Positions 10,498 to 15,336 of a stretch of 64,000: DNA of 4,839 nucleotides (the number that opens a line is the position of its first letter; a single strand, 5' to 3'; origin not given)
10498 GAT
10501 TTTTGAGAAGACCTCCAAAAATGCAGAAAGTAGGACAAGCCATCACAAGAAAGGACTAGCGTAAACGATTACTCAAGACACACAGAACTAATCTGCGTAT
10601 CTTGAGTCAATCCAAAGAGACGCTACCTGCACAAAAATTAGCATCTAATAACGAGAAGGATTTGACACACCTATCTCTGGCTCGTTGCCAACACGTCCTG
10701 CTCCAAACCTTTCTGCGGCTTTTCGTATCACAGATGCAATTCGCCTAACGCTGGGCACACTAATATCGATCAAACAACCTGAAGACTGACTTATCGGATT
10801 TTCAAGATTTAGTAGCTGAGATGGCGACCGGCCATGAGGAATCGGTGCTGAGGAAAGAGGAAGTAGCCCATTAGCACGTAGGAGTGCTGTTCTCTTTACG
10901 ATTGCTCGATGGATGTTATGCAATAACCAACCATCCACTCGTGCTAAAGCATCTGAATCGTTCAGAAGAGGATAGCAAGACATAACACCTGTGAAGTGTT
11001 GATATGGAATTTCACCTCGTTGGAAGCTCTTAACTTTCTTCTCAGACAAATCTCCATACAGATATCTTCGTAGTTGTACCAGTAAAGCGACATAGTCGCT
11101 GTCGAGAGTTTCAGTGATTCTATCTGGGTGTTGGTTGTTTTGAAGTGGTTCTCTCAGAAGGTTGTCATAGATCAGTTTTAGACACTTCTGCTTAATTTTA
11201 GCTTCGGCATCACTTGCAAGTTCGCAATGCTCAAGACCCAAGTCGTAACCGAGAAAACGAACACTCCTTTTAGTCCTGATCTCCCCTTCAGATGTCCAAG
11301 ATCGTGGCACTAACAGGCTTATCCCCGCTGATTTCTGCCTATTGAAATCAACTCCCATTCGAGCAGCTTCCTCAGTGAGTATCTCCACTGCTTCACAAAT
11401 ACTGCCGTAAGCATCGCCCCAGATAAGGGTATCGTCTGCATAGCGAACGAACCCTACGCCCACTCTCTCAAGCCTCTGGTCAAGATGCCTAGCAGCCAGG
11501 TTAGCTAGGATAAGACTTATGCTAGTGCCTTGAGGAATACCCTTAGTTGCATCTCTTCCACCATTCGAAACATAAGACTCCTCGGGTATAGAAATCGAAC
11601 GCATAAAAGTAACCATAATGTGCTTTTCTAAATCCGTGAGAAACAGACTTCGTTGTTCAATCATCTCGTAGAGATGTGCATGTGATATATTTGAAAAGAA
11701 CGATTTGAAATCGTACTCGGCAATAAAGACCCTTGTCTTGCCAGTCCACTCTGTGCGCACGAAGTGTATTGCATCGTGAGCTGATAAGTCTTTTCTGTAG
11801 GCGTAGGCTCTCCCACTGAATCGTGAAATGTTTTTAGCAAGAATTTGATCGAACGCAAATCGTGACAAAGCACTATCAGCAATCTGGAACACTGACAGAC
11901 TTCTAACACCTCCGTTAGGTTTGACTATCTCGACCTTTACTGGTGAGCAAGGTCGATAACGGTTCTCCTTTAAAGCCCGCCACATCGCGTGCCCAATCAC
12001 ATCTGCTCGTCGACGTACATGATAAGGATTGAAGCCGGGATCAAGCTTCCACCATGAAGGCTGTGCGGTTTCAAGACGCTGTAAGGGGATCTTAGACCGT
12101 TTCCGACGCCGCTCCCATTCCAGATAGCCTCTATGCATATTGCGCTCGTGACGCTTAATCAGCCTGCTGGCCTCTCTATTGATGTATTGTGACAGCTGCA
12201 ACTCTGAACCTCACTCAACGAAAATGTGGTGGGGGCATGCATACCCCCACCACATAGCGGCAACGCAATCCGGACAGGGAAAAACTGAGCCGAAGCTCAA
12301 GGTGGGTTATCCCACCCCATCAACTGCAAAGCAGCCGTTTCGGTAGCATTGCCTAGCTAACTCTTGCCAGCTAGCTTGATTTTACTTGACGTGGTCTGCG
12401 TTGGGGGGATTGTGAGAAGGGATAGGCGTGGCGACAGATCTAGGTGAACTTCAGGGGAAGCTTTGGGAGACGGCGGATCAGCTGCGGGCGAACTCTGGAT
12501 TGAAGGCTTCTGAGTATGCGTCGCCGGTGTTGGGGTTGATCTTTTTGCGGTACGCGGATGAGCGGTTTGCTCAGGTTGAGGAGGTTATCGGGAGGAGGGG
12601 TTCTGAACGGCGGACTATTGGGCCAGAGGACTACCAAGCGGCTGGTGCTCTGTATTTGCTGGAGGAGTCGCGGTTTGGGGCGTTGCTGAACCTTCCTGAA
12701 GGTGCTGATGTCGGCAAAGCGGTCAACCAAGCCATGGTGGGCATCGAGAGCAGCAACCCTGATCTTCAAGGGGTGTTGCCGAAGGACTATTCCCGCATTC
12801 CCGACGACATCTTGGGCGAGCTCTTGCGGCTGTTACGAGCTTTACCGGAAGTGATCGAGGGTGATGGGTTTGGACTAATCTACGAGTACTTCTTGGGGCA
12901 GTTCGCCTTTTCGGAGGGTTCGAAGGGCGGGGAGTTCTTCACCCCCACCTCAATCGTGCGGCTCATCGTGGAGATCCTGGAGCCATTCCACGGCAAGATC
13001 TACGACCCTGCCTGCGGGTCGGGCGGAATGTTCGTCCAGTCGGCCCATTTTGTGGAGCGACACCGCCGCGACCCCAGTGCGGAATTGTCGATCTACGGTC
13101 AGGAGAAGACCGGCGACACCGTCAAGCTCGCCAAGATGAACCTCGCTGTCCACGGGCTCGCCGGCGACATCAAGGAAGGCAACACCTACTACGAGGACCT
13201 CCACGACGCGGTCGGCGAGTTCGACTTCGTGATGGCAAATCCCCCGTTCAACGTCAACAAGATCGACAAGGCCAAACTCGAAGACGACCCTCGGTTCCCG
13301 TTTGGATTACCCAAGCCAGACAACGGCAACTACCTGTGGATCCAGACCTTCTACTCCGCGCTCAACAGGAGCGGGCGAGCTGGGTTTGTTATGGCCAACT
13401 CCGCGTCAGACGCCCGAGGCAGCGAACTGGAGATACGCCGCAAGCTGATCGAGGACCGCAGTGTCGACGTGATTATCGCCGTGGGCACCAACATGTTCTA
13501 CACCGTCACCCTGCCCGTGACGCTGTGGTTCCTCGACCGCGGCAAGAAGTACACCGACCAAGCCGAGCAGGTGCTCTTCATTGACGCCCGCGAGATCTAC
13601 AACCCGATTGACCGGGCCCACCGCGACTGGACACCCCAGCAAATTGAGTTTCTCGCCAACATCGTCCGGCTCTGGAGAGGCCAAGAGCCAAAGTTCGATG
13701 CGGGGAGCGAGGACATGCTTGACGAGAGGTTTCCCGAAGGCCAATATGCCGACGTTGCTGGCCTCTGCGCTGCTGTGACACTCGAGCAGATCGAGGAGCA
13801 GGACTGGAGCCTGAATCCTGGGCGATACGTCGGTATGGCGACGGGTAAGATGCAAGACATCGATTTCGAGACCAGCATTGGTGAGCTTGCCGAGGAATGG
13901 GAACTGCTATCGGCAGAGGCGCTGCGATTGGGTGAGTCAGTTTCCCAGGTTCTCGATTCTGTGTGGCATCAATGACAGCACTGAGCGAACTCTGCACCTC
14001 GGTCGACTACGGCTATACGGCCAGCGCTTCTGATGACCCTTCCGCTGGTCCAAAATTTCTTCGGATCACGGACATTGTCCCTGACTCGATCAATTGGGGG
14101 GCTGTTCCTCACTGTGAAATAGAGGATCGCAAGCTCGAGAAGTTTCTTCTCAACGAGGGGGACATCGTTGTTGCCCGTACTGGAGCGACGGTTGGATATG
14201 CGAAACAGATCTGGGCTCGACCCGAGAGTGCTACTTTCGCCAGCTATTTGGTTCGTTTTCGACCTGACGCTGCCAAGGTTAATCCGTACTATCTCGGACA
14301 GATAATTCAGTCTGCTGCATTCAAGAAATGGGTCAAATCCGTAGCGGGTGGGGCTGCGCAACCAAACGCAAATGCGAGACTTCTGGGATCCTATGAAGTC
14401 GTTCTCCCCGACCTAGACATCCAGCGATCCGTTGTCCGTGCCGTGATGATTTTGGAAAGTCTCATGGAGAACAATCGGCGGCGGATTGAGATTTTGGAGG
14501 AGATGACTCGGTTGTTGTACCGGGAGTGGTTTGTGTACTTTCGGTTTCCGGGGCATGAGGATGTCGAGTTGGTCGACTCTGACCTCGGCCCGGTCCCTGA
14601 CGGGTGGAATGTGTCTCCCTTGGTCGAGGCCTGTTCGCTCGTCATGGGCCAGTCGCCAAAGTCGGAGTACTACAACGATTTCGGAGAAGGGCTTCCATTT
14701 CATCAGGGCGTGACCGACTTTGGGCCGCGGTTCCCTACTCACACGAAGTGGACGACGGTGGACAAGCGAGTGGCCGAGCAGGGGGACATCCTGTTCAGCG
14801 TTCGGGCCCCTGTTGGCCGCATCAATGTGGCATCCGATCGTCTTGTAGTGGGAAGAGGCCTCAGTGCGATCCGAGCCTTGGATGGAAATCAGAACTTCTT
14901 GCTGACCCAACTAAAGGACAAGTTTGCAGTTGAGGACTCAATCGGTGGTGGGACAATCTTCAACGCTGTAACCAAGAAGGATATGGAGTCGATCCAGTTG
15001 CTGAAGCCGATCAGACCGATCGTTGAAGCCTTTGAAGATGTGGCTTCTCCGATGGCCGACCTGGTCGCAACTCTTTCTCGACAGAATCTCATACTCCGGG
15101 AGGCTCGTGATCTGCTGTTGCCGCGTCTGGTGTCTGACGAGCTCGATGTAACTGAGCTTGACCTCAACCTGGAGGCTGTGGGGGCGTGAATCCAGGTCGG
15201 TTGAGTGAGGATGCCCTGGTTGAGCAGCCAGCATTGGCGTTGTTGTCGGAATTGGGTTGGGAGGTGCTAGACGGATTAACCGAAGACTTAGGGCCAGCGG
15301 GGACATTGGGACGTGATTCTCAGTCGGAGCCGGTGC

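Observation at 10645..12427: Orphan defence-type reverse transcriptase preceded by a hairpin-dense, terminator-punctuated leader and divergent from a Type I R-M operon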

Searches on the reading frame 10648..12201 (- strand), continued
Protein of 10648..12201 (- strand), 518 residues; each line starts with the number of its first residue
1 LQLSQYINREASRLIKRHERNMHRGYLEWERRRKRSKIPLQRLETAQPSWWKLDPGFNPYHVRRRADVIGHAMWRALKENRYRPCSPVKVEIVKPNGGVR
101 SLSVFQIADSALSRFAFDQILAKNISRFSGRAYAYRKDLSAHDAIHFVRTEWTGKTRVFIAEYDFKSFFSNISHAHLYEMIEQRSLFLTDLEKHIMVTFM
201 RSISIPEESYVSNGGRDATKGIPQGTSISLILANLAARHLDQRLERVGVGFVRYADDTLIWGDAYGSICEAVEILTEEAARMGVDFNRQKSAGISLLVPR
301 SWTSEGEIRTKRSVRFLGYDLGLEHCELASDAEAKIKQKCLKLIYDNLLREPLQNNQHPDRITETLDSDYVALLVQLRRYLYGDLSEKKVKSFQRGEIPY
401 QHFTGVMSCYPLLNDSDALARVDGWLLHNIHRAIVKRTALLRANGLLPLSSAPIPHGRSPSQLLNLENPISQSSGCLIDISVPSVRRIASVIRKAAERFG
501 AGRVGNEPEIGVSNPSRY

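Call 31: find_encoding_contigs(protein=P0031, flank=4000, max_places=1)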
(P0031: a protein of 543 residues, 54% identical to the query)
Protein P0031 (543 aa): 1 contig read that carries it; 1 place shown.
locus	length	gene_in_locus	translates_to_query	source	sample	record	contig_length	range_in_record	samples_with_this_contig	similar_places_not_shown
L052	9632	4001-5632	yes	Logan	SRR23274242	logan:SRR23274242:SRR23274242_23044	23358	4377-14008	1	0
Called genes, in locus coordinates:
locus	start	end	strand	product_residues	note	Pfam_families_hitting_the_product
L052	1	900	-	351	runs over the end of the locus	-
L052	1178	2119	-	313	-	PF02182:SAD_SRA, PF13020:NOV_C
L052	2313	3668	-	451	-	PF01035:DNA_binding_1 (weak)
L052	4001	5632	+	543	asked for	PF00078:RVT_1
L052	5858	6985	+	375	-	PF03235:GmrSD_N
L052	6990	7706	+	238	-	PF18735:HEPN_RiboL-PSP (weak)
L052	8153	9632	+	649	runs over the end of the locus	-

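Call 67: search_protein_families(library=pfam, proteins=[L001:631-1830:+, L001:1865-3064:+, L001:5642-6484:+, L001:6492-7442:-, L001:7442-9139:-], max_evalue=0.01)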
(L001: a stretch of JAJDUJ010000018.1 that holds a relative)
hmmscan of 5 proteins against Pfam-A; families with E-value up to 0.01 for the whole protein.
L001:631-1830:+ (400 aa): 1 family
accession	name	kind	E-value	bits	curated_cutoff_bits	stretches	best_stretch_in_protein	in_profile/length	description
PF02515.22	CoA_transf_3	-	1.8e-104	350.2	23.3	1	5-376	1-366/366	CoA-transferase family III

L001:1865-3064:+ (400 aa): 1 family
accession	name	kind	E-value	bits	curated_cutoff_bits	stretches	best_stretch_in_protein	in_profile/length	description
PF02515.22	CoA_transf_3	-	7.7e-101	338.3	23.3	1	6-376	1-366/366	CoA-transferase family III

L001:5642-6484:+ (281 aa): 0 families

L001:6492-7442:- (317 aa): 1 family
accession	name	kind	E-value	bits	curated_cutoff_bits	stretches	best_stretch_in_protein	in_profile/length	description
PF09572.16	RE_XamI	-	9.3e-42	143.7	25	1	78-298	12-256/256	XamI restriction endonuclease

L001:7442-9139:- (566 aa): 4 families
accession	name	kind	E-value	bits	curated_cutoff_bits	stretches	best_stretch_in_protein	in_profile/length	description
PF02384.22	N6_Mtase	-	1.6e-09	38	20.4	1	103-228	20-158/311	N-6 DNA Methylase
PF07669.17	Eco57I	-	8.7e-07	29.6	25.3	1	203-279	77-149/171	Eco57I restriction-modification methylase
PF05175.20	MTS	-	1.1e-05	25.5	23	1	130-229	31-127/170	Methyltransferase small domain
PF13649.12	Methyltransf_25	-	0.00016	22.7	27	1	134-210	1-76/97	Methyltransferase domain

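Call 70: predict_structure(alignment_id=A1)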
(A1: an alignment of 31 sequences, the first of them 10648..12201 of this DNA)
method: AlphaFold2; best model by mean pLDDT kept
length: 518 residues; sequences in the alignment: 31
mean_pLDDT: 88.9   pTM: 0.84
mean pLDDT of the five models: 88.9, 88.1, 87.7, 87.2, 86.2
residues with pLDDT >= 90: 322; 70-90: 174; 50-70: 11; < 50: 11
segments of 3 or more residues with pLDDT < 50: 508-518
pLDDT, mean of each block of 10 residues (from residue 1): 91 92 90 92 86 95 97 95 93 78 93 93 86 77 90 94 89 94 88 95 92 80 88 90 93 88 94 93 89 92 87 91 92 93 97 95 92 94 88 82 85 88 96 97 90 90 88 86 92 88 62 32
secondary structure, 60 per line:
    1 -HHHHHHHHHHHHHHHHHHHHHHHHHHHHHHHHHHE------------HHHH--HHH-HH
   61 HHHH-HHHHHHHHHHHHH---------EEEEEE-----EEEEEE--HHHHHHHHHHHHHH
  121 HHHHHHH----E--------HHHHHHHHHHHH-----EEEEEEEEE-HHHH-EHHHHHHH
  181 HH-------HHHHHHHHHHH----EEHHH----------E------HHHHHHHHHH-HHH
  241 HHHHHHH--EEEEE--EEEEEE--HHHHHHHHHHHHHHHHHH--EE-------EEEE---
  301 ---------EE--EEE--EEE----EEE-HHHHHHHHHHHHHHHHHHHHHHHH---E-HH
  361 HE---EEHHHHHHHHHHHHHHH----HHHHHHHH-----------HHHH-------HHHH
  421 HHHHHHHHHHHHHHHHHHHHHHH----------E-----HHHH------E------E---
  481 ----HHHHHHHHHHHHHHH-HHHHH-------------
elements in order: H2-35 H49-52 H59-64 H66-78 E88-93 E99-104 H107-127 H141-152 E158-166 H168-171 H174-182 H190-200 H227-236 H238-247 E250-254 E257-262 H265-282 E294-297 E314-316 E319-321 E326-328 H330-353 H368-382 H387-394 H406-409 H417-443 H460-463 H485-499 H501-505
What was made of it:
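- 10648..10680 (-): C-terminal tail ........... (residues 508-518). It holds the clade-invariant Ser513 (nt 10663-10665) and the terminal Tyr518, and is the predicted protein-priming loop. The tail is disordered in the AF2 model (pLDDT below 50 for 508-518; call 70).
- On DRT9 (UG28): AF2 model with pLDDT 88.9 and helix at residues 2-35 (call 70).
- Fold: the AF2 model (pLDDT 88.9) has a long N-terminal helix at residues 2-35 and a disordered tail at 508-518 (call 70).
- Tried and rejected: The AF2 output gives no coordinates, so the distances of Ser513 and Tyr518 from the active site could not be measured (call 70).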

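Call 74: fold_search(model_id=the predicted structure, library=pdb)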
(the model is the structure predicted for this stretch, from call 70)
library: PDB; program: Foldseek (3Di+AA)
matches with E <= 10: 1447; with E <= 0.001: 490
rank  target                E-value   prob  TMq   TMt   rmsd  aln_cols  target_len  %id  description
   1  9vma_A                1.2e-39  1.00  0.86  0.90   2.9       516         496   34  Cryo-EM structure of substrate-bound DRT9 hexamer complex (released 2025-08-20)
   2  9vku_A                2.5e-37  1.00  0.85  0.88   3.0       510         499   32  Cryo-EM structure of DRT9 tetramer complex (released 2025-08-20)
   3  9nlv_A                5.5e-37  1.00  0.84  0.89   3.3       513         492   34  Cryo-EM structure of hexameric SenDRT9 RT-ncRNA complex (released 2025-05-14)
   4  9nlx_A                3.3e-36  1.00  0.81  0.87   3.5       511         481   32  Cryo-EM structure of the trimeric SenDRT9 RT-ncRNA complex (GST fusion) (released 2025-05-14)
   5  9vku_B                8.5e-36  1.00  0.85  0.89   3.6       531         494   32  Cryo-EM structure of DRT9 tetramer complex (released 2025-08-20)
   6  9ioa_A                2.4e-35  1.00  0.84  0.89   3.4       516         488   32  Cryo-EM structure of the tetrameric DRT9-ncRNA complex (released 2025-05-14)
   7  7k9y_A                2.0e-16  1.00  0.56  0.67   6.4       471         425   18  GsI-IIC RT Template-Switching Complex (twinned) (released 2021-08-18)
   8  6ar3_A                4.2e-16  1.00  0.52  0.63  11.6       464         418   18  Structure of a Thermostable Group II Intron Reverse Transcriptase with Template-Primer and Its Functional and Evolutio (released 2017-11-29)
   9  6ar1_A                4.4e-16  1.00  0.51  0.62  12.1       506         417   18  Structure of a Thermostable Group II Intron Reverse Transcriptase with Template-Primer and Its Functional and Evolutio (released 2017-11-29)
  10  6ar3_D                8.9e-16  1.00  0.51  0.62  11.6       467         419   19  Structure of a Thermostable Group II Intron Reverse Transcriptase with Template-Primer and Its Functional and Evolutio (released 2017-11-29)
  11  6ar1_D                1.4e-15  1.00  0.52  0.64  11.8       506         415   18  Structure of a Thermostable Group II Intron Reverse Transcriptase with Template-Primer and Its Functional and Evolutio (released 2017-11-29)
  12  9d4s_A                4.3e-13  1.00  0.54  0.67   6.4       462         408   14  Structure of G2L4 RT in complex with 15 nucleotide snapback substrate (released 2025-07-30)
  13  5hhl_G                1.0e-12  1.00  0.37  0.63  10.7       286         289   23  Reverse transcriptase domain of group II intron maturase from Eubacterium rectale in P21 space group (released 2016-05-04)
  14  8ub7_A                1.3e-12  1.00  0.44  0.67   4.1       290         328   20  Diversity-generating retroelement (DGR) ribonucleoprotein reverse transcriptase - Active state (N-occupied) (released 2024-10-23)
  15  5hhl_C                2.7e-12  1.00  0.36  0.62  10.2       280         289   24  Reverse transcriptase domain of group II intron maturase from Eubacterium rectale in P21 space group (released 2016-05-04)
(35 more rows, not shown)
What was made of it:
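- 10645..12201 (-): DRT9-clade (UG28) reverse transcriptase gene, 518 aa, TTG start, TAG stop. The AF2 model has pLDDT 88.9 and matches DRT9 cryo-EM chains at TM 0.81-0.90 (calls 70, 74).
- On DRT9 (UG28): Foldseek TM 0.81-0.90 to six DRT9 cryo-EM chains over about 510 aligned columns (call 74).
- Closest known: DRT9. Different: By BLASTP/phmmer the RTs are roughly 40-45% identical over residues 2-443; the structural alignment gives 32-34% (call 74).
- Group II intron RTs come next at 0.5-0.67 (call 74). The structural match to group II RTs (TM 0.5-0.67) is far weaker than to DRT9 (0.81-0.90) (call 74).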

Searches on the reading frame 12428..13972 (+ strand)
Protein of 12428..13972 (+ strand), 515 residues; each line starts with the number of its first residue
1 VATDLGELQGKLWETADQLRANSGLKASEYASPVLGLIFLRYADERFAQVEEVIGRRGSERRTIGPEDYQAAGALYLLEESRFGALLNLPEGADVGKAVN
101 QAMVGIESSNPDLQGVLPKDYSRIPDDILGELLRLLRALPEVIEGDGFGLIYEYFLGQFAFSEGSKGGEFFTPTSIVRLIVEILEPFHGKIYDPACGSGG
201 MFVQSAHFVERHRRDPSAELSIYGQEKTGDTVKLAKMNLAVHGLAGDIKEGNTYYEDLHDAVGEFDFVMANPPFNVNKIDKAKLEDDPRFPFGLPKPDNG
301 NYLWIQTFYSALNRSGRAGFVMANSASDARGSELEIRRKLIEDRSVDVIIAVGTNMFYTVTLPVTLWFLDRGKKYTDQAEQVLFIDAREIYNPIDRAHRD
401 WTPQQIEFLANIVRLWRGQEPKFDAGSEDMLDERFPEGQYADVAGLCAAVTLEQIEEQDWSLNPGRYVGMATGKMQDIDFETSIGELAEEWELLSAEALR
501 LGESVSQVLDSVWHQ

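Call 53: search_protein_families(library=pfam, proteins=[window:12428-13972:+], max_evalue=0.01)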
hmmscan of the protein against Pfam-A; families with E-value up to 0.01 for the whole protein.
window:12428-13972:+ (515 aa): 5 families
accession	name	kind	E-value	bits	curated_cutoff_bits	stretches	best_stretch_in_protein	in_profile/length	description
PF02384.22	N6_Mtase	-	1.4e-82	277.9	20.4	1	145-471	3-306/311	N-6 DNA Methylase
PF12161.14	HsdM_N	-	2.3e-19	70.8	24.5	1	8-122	1-113/135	HsdM N-terminal domain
PF01170.24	UPF0020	-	6.3e-07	29.7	22.3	1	190-275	31-132/197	RMKL-like, methyltransferase domain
PF07669.17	Eco57I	-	8.6e-06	26.4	25.3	1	260-355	70-169/171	Eco57I restriction-modification methylase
PF05175.20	MTS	-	1.2e-05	25.5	23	1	178-278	21-112/170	Methyltransferase small domain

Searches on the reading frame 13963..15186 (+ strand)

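Call 53: search_protein_families(library=pfam, proteins=[window:13963-15186:+], max_evalue=0.01)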
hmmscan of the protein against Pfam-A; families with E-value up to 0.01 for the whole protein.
window:13963-15186:+ (408 aa): 1 family
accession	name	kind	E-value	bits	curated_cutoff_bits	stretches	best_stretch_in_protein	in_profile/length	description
PF01420.25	Methylase_S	-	6.2e-13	49.7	22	2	58-178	52-166/168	Type I restriction modification DNA specificity domain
